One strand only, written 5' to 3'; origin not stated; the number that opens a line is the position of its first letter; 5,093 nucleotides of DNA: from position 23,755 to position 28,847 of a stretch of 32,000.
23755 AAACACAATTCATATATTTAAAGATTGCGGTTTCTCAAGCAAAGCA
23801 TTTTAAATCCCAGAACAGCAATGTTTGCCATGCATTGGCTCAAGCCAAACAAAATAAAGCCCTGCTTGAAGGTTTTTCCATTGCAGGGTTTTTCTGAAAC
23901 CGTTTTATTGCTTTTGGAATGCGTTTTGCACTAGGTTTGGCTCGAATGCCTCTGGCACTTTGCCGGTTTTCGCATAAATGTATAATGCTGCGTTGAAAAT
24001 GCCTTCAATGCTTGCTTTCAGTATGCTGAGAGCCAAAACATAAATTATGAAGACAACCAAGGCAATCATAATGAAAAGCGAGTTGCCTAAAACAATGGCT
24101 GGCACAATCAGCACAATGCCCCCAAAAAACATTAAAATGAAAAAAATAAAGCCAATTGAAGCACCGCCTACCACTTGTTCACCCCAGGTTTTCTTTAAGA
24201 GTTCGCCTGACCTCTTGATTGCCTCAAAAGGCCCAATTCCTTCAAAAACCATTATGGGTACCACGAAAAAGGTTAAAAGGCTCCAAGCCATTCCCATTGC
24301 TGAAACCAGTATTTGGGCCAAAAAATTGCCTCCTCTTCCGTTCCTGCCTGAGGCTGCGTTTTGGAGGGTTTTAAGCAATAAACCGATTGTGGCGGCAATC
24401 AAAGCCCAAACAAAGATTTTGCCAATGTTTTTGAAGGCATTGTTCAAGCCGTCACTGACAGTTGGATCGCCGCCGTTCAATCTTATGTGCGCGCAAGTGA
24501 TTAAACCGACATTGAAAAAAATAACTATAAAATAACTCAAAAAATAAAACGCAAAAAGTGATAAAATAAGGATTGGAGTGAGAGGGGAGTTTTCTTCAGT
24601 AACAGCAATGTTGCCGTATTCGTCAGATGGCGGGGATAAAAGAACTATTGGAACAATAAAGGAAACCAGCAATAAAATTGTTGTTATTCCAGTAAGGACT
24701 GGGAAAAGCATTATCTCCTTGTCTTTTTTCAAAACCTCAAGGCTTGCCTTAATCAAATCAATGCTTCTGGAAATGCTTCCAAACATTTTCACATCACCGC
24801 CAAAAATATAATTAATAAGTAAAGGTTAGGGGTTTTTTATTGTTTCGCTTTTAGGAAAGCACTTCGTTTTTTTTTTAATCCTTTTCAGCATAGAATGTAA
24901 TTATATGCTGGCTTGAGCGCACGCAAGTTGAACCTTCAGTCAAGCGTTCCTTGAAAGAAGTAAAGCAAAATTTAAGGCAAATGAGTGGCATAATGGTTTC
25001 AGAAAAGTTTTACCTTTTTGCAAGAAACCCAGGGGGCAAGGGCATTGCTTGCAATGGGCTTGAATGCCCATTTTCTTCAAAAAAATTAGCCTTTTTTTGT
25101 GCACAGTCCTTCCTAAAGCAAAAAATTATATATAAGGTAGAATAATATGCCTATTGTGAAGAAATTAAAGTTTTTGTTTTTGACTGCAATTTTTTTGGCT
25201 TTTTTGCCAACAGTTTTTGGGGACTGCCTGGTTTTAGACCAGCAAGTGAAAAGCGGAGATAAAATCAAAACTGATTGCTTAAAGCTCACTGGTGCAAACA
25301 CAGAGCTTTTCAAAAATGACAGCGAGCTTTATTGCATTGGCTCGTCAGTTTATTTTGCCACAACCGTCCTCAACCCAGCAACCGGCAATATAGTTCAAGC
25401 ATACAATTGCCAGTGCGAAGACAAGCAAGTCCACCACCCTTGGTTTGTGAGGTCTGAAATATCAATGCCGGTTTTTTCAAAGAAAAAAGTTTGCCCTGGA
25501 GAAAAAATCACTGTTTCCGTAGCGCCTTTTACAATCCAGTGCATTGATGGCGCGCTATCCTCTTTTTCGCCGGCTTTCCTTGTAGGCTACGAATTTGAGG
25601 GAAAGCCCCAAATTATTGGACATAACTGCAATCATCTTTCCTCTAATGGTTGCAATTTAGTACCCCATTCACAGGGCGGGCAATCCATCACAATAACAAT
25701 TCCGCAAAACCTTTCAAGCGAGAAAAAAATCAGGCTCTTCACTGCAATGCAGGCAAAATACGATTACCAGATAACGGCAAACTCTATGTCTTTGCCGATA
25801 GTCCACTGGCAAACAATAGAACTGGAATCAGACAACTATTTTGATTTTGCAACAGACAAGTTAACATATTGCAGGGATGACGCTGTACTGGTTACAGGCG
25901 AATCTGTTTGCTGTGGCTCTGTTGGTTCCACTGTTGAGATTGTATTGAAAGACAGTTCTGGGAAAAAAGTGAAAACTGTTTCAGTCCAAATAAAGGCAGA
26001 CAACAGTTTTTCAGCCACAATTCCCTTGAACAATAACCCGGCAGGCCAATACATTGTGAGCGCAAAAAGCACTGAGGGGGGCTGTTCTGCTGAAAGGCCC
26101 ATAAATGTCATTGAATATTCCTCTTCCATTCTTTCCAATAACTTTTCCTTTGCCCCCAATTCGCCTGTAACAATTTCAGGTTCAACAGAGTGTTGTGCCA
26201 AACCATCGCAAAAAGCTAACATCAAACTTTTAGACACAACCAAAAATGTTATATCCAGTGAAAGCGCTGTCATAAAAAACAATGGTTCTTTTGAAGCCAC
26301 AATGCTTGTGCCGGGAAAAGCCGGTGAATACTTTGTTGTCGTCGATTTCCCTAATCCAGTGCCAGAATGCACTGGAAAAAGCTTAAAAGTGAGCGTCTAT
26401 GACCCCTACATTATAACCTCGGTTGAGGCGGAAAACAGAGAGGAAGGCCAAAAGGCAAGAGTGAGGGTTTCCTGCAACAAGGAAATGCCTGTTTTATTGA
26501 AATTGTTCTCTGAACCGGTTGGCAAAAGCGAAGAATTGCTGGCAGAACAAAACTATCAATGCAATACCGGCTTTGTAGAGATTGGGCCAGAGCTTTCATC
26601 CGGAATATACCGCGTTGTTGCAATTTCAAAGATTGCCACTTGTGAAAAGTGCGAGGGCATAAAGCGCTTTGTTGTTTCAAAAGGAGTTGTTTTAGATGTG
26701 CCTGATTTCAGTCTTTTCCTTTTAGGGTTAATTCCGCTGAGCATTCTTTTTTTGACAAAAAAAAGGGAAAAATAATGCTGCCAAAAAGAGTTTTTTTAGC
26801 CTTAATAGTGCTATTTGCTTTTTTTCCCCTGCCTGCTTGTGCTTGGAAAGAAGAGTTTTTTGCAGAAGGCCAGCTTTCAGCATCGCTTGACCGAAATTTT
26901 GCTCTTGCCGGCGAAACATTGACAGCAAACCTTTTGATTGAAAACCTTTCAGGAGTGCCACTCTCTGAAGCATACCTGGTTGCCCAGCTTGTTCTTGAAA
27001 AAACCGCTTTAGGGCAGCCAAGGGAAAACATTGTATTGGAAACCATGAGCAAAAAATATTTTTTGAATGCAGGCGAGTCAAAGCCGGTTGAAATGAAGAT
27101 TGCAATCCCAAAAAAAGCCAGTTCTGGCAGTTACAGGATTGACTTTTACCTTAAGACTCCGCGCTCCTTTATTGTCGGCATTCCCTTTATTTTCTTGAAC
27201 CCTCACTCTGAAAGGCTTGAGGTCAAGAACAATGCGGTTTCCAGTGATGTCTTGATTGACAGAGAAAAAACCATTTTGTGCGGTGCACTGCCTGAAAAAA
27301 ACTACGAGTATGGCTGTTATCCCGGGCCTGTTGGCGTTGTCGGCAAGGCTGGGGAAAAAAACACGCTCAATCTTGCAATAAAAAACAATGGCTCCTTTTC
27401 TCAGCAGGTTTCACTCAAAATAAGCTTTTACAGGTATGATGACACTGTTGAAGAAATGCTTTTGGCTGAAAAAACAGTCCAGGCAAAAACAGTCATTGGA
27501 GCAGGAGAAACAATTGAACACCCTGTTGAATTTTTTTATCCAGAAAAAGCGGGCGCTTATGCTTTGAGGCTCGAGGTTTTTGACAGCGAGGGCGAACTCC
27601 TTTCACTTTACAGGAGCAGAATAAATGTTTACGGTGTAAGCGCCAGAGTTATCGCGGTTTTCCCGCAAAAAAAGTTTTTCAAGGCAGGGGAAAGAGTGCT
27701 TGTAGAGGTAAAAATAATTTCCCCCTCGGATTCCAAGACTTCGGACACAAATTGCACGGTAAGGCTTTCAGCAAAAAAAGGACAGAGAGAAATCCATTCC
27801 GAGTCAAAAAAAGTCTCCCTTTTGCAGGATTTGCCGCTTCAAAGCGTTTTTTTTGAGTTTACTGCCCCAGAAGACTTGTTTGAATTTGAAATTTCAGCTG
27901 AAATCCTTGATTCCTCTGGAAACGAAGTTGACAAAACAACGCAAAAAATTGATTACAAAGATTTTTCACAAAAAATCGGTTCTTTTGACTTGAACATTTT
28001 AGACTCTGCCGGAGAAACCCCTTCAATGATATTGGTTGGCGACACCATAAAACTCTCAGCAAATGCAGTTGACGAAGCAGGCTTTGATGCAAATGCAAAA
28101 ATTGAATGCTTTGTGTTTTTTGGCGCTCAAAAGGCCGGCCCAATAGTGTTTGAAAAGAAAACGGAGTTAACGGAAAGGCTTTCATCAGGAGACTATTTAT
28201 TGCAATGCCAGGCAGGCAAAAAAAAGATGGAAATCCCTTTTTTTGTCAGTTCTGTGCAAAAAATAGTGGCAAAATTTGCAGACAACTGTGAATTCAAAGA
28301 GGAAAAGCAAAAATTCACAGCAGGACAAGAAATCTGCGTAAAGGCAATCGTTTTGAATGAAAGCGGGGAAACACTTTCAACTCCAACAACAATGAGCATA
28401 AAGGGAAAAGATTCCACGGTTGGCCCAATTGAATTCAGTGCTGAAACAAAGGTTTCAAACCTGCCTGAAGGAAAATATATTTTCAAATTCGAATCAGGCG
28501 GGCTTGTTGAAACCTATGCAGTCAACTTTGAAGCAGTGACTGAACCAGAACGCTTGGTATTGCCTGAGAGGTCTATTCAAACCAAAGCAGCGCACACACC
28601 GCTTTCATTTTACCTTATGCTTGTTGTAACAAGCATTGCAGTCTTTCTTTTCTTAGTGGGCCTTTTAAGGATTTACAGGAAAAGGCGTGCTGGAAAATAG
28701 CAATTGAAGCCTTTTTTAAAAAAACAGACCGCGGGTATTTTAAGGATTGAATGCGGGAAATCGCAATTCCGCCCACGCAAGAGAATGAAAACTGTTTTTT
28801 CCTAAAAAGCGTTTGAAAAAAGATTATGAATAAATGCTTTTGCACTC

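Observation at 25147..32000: Four-gene cluster of signal-peptide proteins: candidate cell-surface adhesion or cross-linking module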

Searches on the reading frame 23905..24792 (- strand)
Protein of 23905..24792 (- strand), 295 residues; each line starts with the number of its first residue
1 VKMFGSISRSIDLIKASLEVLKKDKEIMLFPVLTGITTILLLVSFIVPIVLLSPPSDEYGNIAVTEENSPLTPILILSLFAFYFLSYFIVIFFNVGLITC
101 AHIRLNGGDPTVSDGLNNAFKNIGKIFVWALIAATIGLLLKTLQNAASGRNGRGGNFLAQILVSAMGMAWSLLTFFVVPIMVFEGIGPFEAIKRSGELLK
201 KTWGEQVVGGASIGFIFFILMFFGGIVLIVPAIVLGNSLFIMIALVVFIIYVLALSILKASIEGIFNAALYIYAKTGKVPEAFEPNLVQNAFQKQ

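Call 59: search_protein_families(library=pfam, proteins=[window:23905-24792:-], max_evalue=0.001)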
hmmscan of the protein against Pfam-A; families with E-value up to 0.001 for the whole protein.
window:23905-24792:- (295 aa): 4 families
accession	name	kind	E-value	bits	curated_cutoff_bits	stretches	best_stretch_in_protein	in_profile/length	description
PF19656.5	DUF6159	-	1.1e-49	169.6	27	1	76-278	4-201/204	Family of unknown function (DUF6159)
PF04515.18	Choline_transpo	-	2.5e-06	27.4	26.9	1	3-90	17-116/326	Plasma-membrane choline transporter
PF24400.1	DUF7544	-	1.5e-05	24.8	27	1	128-273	129-287/302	Family of unknown function (DUF7544)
PF10110.14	GPDPase_memb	-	0.00035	19.8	29.6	0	175-266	183-279/321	Membrane domain of glycerophosphoryl diester phosphodiesterase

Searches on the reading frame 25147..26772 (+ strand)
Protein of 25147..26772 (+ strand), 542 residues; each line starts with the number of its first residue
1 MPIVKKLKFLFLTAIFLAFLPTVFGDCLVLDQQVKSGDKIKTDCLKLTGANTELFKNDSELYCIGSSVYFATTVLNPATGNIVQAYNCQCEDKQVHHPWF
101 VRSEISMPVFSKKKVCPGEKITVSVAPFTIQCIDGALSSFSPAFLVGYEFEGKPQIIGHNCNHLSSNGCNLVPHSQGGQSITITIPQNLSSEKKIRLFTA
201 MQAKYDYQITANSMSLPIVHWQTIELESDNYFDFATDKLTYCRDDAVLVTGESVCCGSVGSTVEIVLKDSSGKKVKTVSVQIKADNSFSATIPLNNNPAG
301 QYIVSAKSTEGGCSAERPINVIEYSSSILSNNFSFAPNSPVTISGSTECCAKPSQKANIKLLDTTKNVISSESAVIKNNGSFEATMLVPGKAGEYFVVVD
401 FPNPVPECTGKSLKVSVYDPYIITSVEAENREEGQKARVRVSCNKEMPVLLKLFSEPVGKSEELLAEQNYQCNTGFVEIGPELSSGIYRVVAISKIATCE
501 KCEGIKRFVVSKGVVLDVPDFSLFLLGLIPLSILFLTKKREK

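Call 6: search_protein_families(library=pfam, proteins=[window:25147-26772:+], max_evalue=0.1)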
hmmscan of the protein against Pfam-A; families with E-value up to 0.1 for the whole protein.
window:25147-26772:+ (542 aa): 8 families
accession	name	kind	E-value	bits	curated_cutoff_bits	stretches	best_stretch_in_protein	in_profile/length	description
PF01835.25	MG2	-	3e-05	24.7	32.8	1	261-316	34-91/96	MG2 domain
PF10648.15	Gmad2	-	0.0026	18.5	25.7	0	261-307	28-78/86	Immunoglobulin-like domain of bacterial spore germination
PF17936.7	Big_6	-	0.0031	18.2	27.6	0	248-321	16-81/83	Bacterial Ig domain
PF13860.13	FlgD_ig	-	0.0099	16.3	27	0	261-311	23-78/79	FlgD Ig-like domain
PF18962.6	Por_Secre_tail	-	0.024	15.4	27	0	262-310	21-66/75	Secretion system C-terminal sorting domain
PF02369.22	Big_1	-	0.036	14.6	34.9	0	260-312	18-72/93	Bacterial Ig-like domain (group 1)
PF00630.25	Filamin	-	0.051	14.8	26.9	0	247-305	7-67/93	Filamin/ABP280 repeat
PF09134.16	Invasin_D3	-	0.091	13.7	33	0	257-310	18-72/98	Invasin, domain 3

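Call 17: search_protein_families(library=ncbifam, proteins=[window:25147-26772:+], max_evalue=0.1)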
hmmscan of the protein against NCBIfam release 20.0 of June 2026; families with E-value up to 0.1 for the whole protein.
window:25147-26772:+ (542 aa): 4 families
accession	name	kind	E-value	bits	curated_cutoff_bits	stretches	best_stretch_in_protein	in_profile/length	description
NF045517.1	halo_surf_dom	domain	7.5e-05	22.8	40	0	260-302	23-67/88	BGTF surface domain-containing protein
NF033510.3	Ca_tandemer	repeat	0.00065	20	50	1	244-309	30-89/96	Ca2+-stabilized repeat-containing adhesin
NF045619.1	adhes_GNV_Cterm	subfamily_domain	0.0075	15.5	180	1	248-316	266-337/458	BapA/Bap/LapF family large adhesin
TIGR04183.1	Por_Secre_tail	domain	0.067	13.2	23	0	261-309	19-61/72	T9SS type A sorting domain-containing protein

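Call 71: search_protein_families(library=pfam, proteins=[window:25147-26772:+], max_evalue=0.01)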
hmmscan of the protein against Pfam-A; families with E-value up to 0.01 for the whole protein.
window:25147-26772:+ (542 aa): 4 families
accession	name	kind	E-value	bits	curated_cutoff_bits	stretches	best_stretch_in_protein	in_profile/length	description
PF01835.25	MG2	-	3e-05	24.7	32.8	0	261-316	34-91/96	MG2 domain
PF10648.15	Gmad2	-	0.0026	18.5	25.7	0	261-307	28-78/86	Immunoglobulin-like domain of bacterial spore germination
PF17936.7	Big_6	-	0.0031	18.2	27.6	0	248-321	16-81/83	Bacterial Ig domain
PF13860.13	FlgD_ig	-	0.0099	16.3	27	0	261-311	23-78/79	FlgD Ig-like domain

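Call 74: search_protein_families(library=padloc, proteins=[window:25147-26772:+], max_evalue=0.01)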
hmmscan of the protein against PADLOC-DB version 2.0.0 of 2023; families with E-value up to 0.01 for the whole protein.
window:25147-26772:+ (542 aa): 0 families

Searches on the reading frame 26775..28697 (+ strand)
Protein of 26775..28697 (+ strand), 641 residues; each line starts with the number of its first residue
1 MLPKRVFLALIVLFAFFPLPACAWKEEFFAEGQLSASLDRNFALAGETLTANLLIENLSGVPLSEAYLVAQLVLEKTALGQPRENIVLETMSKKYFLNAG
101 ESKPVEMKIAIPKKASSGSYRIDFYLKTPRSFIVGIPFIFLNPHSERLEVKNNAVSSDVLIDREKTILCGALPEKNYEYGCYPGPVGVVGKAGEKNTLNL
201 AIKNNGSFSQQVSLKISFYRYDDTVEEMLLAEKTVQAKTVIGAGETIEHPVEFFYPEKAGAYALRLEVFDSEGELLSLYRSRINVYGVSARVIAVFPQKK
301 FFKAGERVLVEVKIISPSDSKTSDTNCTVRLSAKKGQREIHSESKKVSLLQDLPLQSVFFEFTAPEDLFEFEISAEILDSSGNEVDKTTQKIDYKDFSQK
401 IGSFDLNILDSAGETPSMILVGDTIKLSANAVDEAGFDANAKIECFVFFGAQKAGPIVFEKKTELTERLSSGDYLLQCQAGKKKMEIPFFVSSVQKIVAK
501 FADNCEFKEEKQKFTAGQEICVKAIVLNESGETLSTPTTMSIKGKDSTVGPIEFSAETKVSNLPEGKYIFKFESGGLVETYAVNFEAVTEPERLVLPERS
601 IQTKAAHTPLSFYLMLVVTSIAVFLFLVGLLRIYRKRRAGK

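Call 6: search_protein_families(library=pfam, proteins=[window:26775-28697:+], max_evalue=0.1)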
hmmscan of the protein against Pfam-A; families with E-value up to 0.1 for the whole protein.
window:26775-28697:+ (641 aa): 8 families
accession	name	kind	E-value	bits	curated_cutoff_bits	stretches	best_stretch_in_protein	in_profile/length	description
PF10633.15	NPCBM_assoc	-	3.7e-06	27.5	24.4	0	97-126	46-75/78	NPCBM-associated, NEW3 domain of alpha-galactosidase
PF07705.17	CARDB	-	0.001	19.7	22.7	1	192-268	17-83/101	CARDB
PF02752.27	Arrestin_C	-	0.0023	18.7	27.7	0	33-116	6-94/137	Arrestin (or S-antigen), C-terminal domain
PF18962.6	Por_Secre_tail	-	0.0042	17.8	27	0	542-576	29-66/75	Secretion system C-terminal sorting domain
PF13199.12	Glyco_hydro_66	-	0.0094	15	23.7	0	299-395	3-89/546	Glycosyl hydrolase family 66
PF16158.11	N_BRCA1_IG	-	0.0095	16.9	28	0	193-271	11-93/108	Ig-like domain from next to BRCA1 gene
PF22060.2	Cep192_D1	-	0.012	15.8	27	1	199-269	26-96/123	Cep192 domain 1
PF22067.2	Cep192_D3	-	0.053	14.1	27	0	192-217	15-40/99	Cep192 domain 3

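Call 17: search_protein_families(library=ncbifam, proteins=[window:26775-28697:+], max_evalue=0.1)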
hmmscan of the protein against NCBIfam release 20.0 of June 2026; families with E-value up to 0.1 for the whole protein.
window:26775-28697:+ (641 aa): 1 family
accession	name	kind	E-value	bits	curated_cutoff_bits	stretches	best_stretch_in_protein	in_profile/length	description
TIGR04183.1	Por_Secre_tail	domain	0.068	13.2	23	0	550-580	36-66/72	T9SS type A sorting domain-containing protein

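Call 24: find_homologous_proteins(query=window:26775-28697:+)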
Query window:26775-28697:+ (641 aa): 5 proteins with E <= 0.001 among 8000 candidates.
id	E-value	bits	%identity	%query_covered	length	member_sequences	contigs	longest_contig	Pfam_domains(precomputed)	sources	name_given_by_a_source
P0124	0.0e+0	1404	100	100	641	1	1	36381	PF10633.16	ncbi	ncbi:MAG: hypothetical protein QXK06_02035 [Candidatus Diapherotrites archaeon]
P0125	1.0e-225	769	57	96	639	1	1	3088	-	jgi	jgi:hypothetical protein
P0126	6.0e-117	409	38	90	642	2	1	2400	-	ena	-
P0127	7.6e-29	119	30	60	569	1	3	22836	PF00746.27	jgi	jgi:LPXTG-motif cell wall-anchored protein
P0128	1.2e-9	55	27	45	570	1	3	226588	-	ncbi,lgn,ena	ncbi:MAG: hypothetical protein AABW59_01170 [archaeon]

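Call 25: find_encoding_contigs(protein=P0127, flank=8000, max_places=2)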
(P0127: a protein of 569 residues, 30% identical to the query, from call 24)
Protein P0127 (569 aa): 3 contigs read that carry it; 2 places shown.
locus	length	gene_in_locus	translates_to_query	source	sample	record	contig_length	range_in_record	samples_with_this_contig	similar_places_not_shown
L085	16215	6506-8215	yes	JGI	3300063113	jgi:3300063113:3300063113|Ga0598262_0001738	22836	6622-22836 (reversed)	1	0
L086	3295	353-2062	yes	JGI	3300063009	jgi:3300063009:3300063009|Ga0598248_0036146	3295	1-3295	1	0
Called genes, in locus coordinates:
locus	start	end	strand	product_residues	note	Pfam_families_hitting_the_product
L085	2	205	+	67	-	?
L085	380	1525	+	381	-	-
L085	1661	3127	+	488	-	PF16158:N_BRCA1_IG (faint), PF07705:CARDB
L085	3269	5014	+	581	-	-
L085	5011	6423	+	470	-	-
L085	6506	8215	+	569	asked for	PF00746:Gram_pos_anchor (weak)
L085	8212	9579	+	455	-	-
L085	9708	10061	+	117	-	PF01201:Ribosomal_S8e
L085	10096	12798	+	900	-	PF01293:PEPCK_ATP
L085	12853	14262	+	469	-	-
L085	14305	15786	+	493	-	PF00682:HMGL-like, PF22617:HCS_D2, PF08502:LeuA_dimer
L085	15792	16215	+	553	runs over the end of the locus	PF00920:ILVD_EDD_N, PF24877:ILV_EDD_C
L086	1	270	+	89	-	?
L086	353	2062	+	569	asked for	PF00746:Gram_pos_anchor (weak)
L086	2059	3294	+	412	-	?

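Call 26: find_encoding_contigs(protein=P0128, flank=8000, max_places=2)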
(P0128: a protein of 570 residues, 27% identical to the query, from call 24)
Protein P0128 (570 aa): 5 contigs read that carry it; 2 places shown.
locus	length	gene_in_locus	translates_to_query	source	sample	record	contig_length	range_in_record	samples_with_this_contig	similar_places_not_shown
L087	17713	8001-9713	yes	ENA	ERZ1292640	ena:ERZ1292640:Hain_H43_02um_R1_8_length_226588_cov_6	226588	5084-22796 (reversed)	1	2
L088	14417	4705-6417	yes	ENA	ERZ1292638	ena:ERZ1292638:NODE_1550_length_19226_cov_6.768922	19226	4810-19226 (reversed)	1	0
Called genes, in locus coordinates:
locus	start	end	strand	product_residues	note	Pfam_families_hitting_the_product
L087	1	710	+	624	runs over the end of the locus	PF13385:Laminin_G_3, PF02210:Laminin_G_2 (faint), PF13385:Laminin_G_3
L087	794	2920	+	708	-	PF00270:DEAD, PF04851:ResIII, PF22527:DEXQc_Suv3 (weak), PF00176:SNF2-rel_dom (faint), PF00271:Helicase_C, PF21280:Helicase_dom4_arc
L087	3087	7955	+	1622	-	-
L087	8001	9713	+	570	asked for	-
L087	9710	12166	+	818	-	-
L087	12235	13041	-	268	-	-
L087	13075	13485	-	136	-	PF04472:SepF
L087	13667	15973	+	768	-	PF14890:Intein_splicing, PF14528:LAGLIDADG_3, PF13401:AAA_22 (faint), PF22703:Cdc6_lid, PF09079:WHD_Cdc6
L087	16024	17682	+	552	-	PF05342:Peptidase_M26_N (faint)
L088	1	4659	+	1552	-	?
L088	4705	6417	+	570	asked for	-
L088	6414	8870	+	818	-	-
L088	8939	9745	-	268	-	-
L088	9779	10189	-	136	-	PF04472:SepF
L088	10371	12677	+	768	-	PF14890:Intein_splicing, PF14528:LAGLIDADG_3, PF13401:AAA_22 (faint), PF22703:Cdc6_lid, PF09079:WHD_Cdc6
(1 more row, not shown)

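Call 27: find_encoding_contigs(protein=P0125, flank=8000, max_places=2)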
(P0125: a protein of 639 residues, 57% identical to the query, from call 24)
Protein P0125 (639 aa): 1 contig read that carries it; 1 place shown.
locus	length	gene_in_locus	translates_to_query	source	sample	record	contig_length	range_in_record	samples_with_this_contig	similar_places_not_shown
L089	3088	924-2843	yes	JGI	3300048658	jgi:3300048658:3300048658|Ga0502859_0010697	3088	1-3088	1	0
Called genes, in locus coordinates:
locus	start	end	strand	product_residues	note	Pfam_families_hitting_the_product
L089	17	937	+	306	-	PF18962:Por_Secre_tail (faint)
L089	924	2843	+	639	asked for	-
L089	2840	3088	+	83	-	?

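Call 74: search_protein_families(library=padloc, proteins=[window:26775-28697:+], max_evalue=0.01)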
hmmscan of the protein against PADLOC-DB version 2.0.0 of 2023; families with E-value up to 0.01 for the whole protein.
window:26775-28697:+ (641 aa): 0 families
